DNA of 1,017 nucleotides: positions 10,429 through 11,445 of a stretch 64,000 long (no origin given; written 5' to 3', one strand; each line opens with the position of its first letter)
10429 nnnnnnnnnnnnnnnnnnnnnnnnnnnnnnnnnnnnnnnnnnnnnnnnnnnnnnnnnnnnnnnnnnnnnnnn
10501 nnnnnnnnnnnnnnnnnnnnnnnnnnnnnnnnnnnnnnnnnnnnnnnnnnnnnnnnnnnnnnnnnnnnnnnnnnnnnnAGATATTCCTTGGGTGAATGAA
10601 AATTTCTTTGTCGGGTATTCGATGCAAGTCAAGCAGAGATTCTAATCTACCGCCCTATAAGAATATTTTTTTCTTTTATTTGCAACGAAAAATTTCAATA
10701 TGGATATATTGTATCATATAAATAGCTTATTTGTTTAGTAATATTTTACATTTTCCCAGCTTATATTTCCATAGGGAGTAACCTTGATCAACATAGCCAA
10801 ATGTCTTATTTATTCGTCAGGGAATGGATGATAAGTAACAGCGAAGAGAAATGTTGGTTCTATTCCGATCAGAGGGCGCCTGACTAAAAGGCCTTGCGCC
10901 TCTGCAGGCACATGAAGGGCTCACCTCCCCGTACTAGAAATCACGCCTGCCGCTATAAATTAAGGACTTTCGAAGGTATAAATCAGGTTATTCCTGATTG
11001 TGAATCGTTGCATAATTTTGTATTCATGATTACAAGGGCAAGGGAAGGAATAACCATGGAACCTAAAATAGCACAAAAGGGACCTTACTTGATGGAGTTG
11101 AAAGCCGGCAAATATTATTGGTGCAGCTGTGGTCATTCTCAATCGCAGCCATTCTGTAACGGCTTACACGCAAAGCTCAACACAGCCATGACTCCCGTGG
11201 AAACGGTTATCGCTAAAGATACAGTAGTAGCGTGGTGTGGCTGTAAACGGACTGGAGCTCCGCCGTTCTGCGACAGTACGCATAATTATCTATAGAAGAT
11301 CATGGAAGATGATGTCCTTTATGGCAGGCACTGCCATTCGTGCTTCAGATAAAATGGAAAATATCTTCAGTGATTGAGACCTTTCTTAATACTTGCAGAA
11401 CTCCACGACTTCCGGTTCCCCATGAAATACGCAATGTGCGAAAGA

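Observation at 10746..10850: Paralogous ~100-nt element upstream of both T2SS operons (second copy at 29242..29345)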

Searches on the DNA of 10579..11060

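Call 8: search_rna_families(source=window, start=10579, end=11060, threshold=evalue, max_evalue=10)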
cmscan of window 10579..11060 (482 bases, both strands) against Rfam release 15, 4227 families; matches with E-value up to 10: 4.
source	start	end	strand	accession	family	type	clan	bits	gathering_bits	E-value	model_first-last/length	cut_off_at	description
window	10606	10724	+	RF01465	rli31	Gene; sRNA;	-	24.8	80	0.1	1-115/115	no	Listeria sRNA rli31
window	10648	10684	-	RF01666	rox2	Cis-reg;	-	15.7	55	9.6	19-53/71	no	Drosophila rox2 ncRNA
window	10683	10702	+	RF00617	cHP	Cis-reg;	CL00129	13.6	40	5.2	10-45/45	no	Flavivirus capsid hairpin cHP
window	10585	10622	+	RF01952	SOX2OT_exon2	Gene; lncRNA;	-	10.7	45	7.3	34-69/69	no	SOX2 overlapping transcript exon 2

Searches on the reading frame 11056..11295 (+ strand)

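Call 16: search_protein_families(library=pfam, proteins=[window:11056-11295:+], max_evalue=0.01)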
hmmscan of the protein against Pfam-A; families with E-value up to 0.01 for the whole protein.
window:11056-11295:+ (79 aa): 2 families
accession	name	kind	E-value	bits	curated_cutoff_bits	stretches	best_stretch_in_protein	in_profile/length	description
PF09360.15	zf-CDGSH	-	3.9e-16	59.5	29.5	2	15-38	22-47/48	Iron-binding zinc finger CDGSH type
PF02351.21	GDNF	-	0.003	18.7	22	0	14-41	54-82/87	GDNF/GAS1 domain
